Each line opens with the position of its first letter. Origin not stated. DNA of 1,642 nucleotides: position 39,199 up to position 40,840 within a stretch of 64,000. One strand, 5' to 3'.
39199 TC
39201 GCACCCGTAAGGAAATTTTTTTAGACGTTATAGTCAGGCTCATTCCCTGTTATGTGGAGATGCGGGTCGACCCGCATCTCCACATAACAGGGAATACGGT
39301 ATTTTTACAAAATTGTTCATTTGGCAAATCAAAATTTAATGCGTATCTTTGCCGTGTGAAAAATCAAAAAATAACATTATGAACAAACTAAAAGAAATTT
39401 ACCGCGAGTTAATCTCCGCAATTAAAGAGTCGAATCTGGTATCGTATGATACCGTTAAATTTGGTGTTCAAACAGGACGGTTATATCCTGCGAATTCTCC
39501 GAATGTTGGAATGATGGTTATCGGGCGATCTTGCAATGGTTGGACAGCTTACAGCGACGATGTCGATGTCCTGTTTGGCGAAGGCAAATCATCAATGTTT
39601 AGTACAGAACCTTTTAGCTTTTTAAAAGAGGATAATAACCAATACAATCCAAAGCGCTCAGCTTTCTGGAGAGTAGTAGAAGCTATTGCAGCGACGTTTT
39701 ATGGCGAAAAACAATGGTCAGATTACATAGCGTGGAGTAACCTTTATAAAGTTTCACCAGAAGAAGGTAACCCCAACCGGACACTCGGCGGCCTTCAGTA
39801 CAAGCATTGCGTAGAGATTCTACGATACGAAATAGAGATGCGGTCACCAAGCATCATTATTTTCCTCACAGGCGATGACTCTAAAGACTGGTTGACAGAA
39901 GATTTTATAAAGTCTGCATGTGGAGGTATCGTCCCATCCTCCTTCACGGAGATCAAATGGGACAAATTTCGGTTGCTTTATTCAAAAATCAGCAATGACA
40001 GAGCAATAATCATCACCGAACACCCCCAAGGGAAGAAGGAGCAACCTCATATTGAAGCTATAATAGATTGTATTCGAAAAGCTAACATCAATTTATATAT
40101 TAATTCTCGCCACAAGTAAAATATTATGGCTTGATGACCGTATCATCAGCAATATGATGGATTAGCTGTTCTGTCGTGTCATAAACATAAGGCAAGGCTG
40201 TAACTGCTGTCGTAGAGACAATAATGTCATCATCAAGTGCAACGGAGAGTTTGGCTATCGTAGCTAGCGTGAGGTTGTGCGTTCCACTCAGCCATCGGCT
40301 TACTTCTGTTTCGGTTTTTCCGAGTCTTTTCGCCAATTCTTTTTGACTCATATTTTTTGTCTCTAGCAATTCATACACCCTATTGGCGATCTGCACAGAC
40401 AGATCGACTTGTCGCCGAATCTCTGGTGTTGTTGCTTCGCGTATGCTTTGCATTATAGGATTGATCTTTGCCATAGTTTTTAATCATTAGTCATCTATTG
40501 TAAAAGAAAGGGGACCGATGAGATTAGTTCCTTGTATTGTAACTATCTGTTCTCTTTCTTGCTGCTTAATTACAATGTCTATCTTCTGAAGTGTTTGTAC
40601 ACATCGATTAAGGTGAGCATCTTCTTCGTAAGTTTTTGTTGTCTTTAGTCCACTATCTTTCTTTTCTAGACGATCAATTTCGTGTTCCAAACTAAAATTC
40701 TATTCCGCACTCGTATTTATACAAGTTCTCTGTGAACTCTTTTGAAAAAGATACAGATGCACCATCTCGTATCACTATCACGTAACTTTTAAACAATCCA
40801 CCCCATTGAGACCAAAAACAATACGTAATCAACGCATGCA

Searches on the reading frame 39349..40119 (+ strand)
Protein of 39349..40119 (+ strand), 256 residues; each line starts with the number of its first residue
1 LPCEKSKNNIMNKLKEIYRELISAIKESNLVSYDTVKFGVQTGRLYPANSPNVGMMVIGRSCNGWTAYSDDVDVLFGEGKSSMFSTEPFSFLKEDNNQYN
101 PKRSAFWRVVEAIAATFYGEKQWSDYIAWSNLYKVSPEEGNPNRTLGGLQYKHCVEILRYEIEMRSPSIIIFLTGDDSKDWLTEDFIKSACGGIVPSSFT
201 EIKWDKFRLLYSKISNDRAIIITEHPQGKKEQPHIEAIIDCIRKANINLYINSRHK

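Call 3: search_protein_families(library=pfam, proteins=[window:39349-40119:+], max_evalue=0.1)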
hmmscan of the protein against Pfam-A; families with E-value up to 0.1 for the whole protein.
window:39349-40119:+ (256 aa): 1 family
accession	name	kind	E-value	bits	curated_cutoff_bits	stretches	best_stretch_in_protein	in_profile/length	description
PF03167.25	UDG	-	0.0027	18.2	24.3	1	102-228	32-120/141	Uracil DNA glycosylase superfamily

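Call 4: search_protein_families(library=padloc, proteins=[window:39349-40119:+], max_evalue=0.1)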
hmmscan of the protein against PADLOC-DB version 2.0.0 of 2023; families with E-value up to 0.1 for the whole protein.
window:39349-40119:+ (256 aa): 0 families

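Call 5: search_protein_families(library=ncbifam, proteins=[window:39349-40119:+], max_evalue=0.1)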
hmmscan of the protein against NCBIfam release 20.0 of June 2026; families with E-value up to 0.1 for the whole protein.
window:39349-40119:+ (256 aa): 0 families

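Call 12: search_protein_families(library=phrogs, proteins=[window:39349-40119:+], max_evalue=0.1)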
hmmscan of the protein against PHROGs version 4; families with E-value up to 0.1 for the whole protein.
window:39349-40119:+ (256 aa): 2 families
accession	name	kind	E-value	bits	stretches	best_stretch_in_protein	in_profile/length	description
phrog_14560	-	unknown function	0.049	15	1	85-119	23-57/86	-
phrog_24154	-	unknown function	0.082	14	0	155-218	45-105/131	-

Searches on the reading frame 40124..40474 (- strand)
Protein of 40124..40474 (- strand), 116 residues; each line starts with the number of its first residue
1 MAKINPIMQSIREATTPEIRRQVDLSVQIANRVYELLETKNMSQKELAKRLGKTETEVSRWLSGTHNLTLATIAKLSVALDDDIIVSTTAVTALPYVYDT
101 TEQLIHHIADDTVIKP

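Call 3: search_protein_families(library=pfam, proteins=[window:40124-40474:-], max_evalue=0.1)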
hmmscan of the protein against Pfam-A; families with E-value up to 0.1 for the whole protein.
window:40124-40474:- (116 aa): 22 families
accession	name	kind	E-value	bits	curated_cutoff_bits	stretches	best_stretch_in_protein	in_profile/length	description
PF01381.28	HTH_3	-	1.5e-11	44.6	23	1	34-81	2-49/55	Helix-turn-helix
PF13443.12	HTH_26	-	1.4e-08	35.3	22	1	35-81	4-51/63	Cro/C1-type HTH DNA-binding domain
PF13560.12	HTH_31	-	3.2e-05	24.6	27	1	38-80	11-54/64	Helix-turn-helix domain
PF12844.13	HTH_19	-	3.3e-05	24.2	30.2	1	31-80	2-51/64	Helix-turn-helix domain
PF13542.12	HTH_Tnp_ISL3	-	0.00048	20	27.4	1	39-62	24-47/51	Helix-turn-helix domain of transposase family ISL3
PF13744.12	HTH_37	-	0.00058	20.1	27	1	25-76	15-64/80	Helix-turn-helix domain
PF08281.18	Sigma70_r4_2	-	0.0015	18.6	25.7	1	32-63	17-48/54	Sigma-70, region 4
PF13412.12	HTH_24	-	0.0047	16.9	21.9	1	35-60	11-36/48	Winged helix-turn-helix DNA-binding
PF17762.8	HTH_ParB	-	0.0051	17.4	22.6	1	28-61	7-40/102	ParB HTH domain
PF08535.16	KorB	-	0.0055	17.1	22.3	1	40-101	2-58/89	KorB domain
PF21476.4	PF0610-like_N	-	0.0056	17.3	33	1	32-58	5-31/50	PF0610-like, N-terminal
PF15943.11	YdaS_toxin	-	0.0077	16.5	30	1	43-67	10-34/65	Bacterial toxin YdaS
PF24034.1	DUF7343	-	0.015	15.6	27.6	1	31-64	6-41/62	Domain of unknown function (DUF7343)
PF18685.7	DUF5635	-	0.017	15.5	25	1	6-71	2-63/86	Family of unknown function (DUF5635)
PF08269.17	dCache_2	-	0.025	14.1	26.5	1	7-67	38-96/298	Cache domain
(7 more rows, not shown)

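Call 4: search_protein_families(library=padloc, proteins=[window:40124-40474:-], max_evalue=0.1)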
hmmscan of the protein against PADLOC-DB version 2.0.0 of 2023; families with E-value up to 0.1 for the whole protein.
window:40124-40474:- (116 aa): 23 families
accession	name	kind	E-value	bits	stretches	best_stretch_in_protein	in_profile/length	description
PDLC04760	PDC-M64C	-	2.7e-26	89.8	1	6-88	4-86/93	-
PDLC04758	PDC-M64B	-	1.7e-25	87.8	1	3-98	5-97/123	-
PDLC04762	PDC-M64C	-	4.7e-25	85.5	1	6-86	5-85/97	-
PDLC04759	PDC-M64B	-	4.1e-24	83.1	1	9-91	7-89/135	-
PDLC04757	PDC-M64B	-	3.9e-23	79.8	1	5-101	6-101/128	-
PDLC04761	PDC-M64C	-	8.1e-09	33.9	1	27-80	32-85/100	-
PDLC04775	PDC-M69A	-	1.7e-05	23.3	1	28-81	7-60/113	-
PDLC03665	Control_protein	-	9.8e-05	20.5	1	25-80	5-61/77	control protein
PDLC03951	RmrA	-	0.00017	18.7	1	30-81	10-61/400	-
PDLC03948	RmrA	-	0.00017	18.6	1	30-81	10-61/397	-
PDLC04133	mad1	-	0.00019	19.7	1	40-63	4-27/60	mads_1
PDLC02926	HTH_VI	-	0.00022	19.4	1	39-81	12-54/92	-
PDLC03955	RmrA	-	0.00081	16.7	1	40-81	32-73/371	-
PDLC03952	RmrA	-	0.00084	16.3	1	24-84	18-78/395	-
PDLC03664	Control_protein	-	0.0009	17.7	1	27-81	12-66/74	control protein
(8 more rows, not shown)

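Call 5: search_protein_families(library=ncbifam, proteins=[window:40124-40474:-], max_evalue=0.1)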
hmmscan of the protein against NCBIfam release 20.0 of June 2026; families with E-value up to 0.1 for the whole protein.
window:40124-40474:- (116 aa): 18 families
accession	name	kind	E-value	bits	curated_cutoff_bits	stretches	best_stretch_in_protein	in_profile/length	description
NF007271.0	PRK09726.1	equivalog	0.00016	21.6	79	1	26-87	10-71/88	type II toxin-antitoxin system antitoxin HipB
TIGR02607.1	antidote_HigA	equivalog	0.0004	20.2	47.7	1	35-81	14-60/81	HigA family addiction module antitoxin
NF041951.1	phage_RstR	subfamily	0.00091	19.5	80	1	28-81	2-55/108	RstR family transcriptional repressor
TIGR02937.1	sigma70-ECF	superfamily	0.0014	18.3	42.9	1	32-63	124-155/165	sigma-70 family RNA polymerase sigma factor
NF038310.1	lysogeny_AimR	equivalog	0.0018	17.3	70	1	36-83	4-51/365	AimR family lysis-lysogeny pheromone receptor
NF006015.0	PRK08154.1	subfamily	0.0044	16.2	204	1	14-84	16-86/314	anaerobic benzoate catabolism transcriptional regulator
TIGR00180.1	parB_part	domain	0.0057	16.4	58.45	1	21-64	100-143/186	ParB/RepB/Spo0J family partition protein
TIGR03830.1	CxxCG_CxxCG_HTH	subfamily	0.0087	15.9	61.8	1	18-70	56-107/127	type II TA system antitoxin MqsA family protein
TIGR04285.1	nucleoid_noc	exception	0.0092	15.4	315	1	27-58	100-131/255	nucleoid occlusion protein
NF010465.0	PRK13890.1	equivalog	0.011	15.9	96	1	32-82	9-59/121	conjugal transfer protein TrbA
TIGR00270.2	TIGR00270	equivalog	0.014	15.2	110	1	18-84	64-131/159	multiprotein bridging factor aMBF1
NF047948.1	male_kill_WMK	equivalog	0.022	14.2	300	1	26-80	160-218/300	WO male-killing family protein Wmk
NF047541.1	telomere_Tpg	equivalog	0.024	14.6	90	1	7-74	2-67/183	telomere-protecting terminal protein Tpg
TIGR01321.1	TrpR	equivalog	0.025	15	67.25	1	24-60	42-74/94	trp operon repressor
TIGR03879.1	near_KaiC_dom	domain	0.049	14.1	65.1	1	27-74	21-68/91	probable regulatory domain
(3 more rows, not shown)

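Call 12: search_protein_families(library=phrogs, proteins=[window:40124-40474:-], max_evalue=0.1)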
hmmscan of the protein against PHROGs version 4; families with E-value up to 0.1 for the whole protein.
window:40124-40474:- (116 aa): 42 families (the best 25 are shown)
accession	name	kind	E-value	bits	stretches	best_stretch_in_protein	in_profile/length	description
phrog_1373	-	transcription regulation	7.2e-12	46.6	1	27-82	62-117/166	transcriptional regulator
phrog_8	-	transcription regulation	6.7e-10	39.9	1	29-80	77-128/346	transcriptional regulator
phrog_3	-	transcription regulation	4.1e-09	37.7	1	26-85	86-146/430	transcriptional repressor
phrog_2339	-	DNA, RNA and nucleotide metabolism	4.7e-08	33.9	1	9-89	6-87/98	HTH DNA binding protein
phrog_4779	-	transcription regulation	1.8e-07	32.6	1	30-76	4-52/98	transcriptional regulator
phrog_2328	-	transcription regulation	7.6e-07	30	1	26-81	15-68/128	transcriptional repressor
phrog_2439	-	transcription regulation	2.3e-06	27.8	1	35-81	14-60/367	transcriptional regulator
phrog_4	-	transcription regulation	2.7e-06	27.6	1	5-81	107-185/400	transcriptional repressor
phrog_2967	-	transcription regulation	3.2e-06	27.9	1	28-81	10-63/225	transcriptional regulator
phrog_296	-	integration and excision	7.9e-06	25.8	1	27-106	226-308/626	DNA transposition protein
phrog_4583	-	transcription regulation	9.6e-06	26.6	1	25-81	7-63/81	transcriptional repressor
phrog_1124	-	transcription regulation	2.5e-05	24.9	1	25-79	5-58/177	transcriptional regulator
phrog_7061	-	DNA, RNA and nucleotide metabolism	2.6e-05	25.7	1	18-62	21-65/70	HTH DNA binding protein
phrog_34939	-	unknown function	6.6e-05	23.7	1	28-79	9-61/280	-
phrog_3642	-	DNA, RNA and nucleotide metabolism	0.00036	21.4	1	39-83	19-63/79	HTH DNA binding protein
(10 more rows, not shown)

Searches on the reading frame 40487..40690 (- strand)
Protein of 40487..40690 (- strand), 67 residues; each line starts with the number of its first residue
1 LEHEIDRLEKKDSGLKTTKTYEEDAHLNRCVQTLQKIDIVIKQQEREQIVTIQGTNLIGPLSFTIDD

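Call 3: search_protein_families(library=pfam, proteins=[window:40487-40690:-], max_evalue=0.1)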
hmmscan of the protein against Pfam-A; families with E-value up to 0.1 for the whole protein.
window:40487-40690:- (67 aa): 1 family
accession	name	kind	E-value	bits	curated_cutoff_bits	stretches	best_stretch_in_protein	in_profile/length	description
PF01090.25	Ribosomal_S19e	-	0.0066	16.6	29.4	1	10-60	78-129/137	Ribosomal protein S19e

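Call 4: search_protein_families(library=padloc, proteins=[window:40487-40690:-], max_evalue=0.1)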
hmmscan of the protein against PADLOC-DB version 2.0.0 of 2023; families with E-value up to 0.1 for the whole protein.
window:40487-40690:- (67 aa): 1 family
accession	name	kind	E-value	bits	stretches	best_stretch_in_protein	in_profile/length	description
PDLC04756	PDC-M64B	-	1.1e-07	30.1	1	13-65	105-157/160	-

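Call 5: search_protein_families(library=ncbifam, proteins=[window:40487-40690:-], max_evalue=0.1)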
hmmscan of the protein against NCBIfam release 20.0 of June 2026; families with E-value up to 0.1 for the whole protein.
window:40487-40690:- (67 aa): 0 families

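Call 12: search_protein_families(library=phrogs, proteins=[window:40487-40690:-], max_evalue=0.1)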
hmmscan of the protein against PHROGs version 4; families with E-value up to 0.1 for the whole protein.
window:40487-40690:- (67 aa): 0 families

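Call 13: find_homologous_proteins(query=window:40487-40690:-, max_evalue=0.01)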
Query window:40487-40690:- (67 aa): 2 proteins with E <= 0.01 among 2 candidates.
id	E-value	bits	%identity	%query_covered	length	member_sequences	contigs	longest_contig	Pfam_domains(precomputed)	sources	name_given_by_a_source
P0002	1.1e-19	87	75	84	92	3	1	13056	-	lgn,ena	-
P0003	2.1e-18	83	75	79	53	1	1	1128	-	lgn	-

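Call 15: find_encoding_contigs(protein=P0002, flank=10000, max_places=6)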
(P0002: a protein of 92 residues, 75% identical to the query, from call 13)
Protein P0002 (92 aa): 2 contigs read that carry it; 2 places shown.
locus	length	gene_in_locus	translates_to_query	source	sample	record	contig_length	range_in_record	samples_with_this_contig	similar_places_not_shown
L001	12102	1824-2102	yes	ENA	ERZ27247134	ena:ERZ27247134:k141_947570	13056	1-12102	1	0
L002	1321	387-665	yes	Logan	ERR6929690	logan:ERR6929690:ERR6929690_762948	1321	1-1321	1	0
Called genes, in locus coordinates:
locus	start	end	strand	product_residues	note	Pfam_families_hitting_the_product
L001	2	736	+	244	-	?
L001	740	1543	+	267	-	PF00520:Ion_trans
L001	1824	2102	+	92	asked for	-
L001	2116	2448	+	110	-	PF13560:HTH_31 (weak), PF13443:HTH_26, PF01381:HTH_3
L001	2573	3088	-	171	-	PF00210:Ferritin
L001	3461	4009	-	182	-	PF21349:RUBY_RBDX, PF00210:Ferritin (faint), PF02915:Rubrerythrin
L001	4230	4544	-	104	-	PF07876:Dabb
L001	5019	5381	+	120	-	-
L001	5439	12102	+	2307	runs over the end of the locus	PF18962:Por_Secre_tail (weak)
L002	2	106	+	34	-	?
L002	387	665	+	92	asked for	-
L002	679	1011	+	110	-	PF13560:HTH_31 (weak), PF13443:HTH_26, PF01381:HTH_3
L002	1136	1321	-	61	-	?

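Call 78: find_encoding_contigs(protein=P0003, flank=3000, max_places=4)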
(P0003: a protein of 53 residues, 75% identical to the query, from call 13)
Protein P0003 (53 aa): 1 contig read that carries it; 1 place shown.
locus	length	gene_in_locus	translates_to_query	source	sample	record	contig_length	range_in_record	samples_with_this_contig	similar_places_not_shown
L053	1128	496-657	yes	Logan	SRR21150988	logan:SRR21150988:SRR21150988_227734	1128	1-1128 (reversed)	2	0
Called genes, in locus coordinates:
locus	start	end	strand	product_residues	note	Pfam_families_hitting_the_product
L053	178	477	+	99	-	-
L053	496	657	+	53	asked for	-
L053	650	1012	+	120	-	PF12844:HTH_19 (weak), PF01381:HTH_3, PF13443:HTH_26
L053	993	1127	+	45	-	?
